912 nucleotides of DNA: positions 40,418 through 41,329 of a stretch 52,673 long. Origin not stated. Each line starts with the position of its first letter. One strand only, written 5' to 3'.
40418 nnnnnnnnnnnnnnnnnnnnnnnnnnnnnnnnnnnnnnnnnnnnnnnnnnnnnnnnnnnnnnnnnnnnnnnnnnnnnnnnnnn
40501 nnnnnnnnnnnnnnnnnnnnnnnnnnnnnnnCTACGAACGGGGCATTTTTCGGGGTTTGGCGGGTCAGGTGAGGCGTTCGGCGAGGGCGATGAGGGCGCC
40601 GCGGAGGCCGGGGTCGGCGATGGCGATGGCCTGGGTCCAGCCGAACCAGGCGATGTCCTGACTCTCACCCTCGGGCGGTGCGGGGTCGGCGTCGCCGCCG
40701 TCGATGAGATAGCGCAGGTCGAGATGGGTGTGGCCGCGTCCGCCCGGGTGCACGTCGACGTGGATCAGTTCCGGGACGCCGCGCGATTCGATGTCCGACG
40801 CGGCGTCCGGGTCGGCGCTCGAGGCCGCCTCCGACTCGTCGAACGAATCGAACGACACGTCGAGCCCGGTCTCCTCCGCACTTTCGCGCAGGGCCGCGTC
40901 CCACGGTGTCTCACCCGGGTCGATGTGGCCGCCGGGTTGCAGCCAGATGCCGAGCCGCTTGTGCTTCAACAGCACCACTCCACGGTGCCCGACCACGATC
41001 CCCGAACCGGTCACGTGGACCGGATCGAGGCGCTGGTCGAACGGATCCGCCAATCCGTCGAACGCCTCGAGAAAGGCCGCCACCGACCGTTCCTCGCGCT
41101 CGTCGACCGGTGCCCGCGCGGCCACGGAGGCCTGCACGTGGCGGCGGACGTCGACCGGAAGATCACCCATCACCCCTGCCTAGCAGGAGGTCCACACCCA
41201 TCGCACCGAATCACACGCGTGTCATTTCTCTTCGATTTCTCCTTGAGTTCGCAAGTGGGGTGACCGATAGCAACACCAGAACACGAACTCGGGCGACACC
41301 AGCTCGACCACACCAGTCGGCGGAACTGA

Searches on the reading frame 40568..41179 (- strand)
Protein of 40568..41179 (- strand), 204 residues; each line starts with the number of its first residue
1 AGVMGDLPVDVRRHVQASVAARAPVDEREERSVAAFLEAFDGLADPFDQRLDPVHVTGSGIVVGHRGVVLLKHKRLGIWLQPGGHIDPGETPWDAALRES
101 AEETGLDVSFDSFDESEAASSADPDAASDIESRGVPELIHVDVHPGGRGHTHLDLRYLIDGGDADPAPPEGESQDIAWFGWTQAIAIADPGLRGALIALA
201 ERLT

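Call 28: search_protein_families(library=pfam, proteins=[window:40568-41179:-], max_evalue=0.00001)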
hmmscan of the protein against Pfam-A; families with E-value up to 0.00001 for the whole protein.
window:40568-41179:- (204 aa): 1 family
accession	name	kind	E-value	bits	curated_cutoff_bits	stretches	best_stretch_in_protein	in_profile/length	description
PF00293.34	NUDIX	-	8.6e-14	52.1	21.1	1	64-185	12-120/134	NUDIX domain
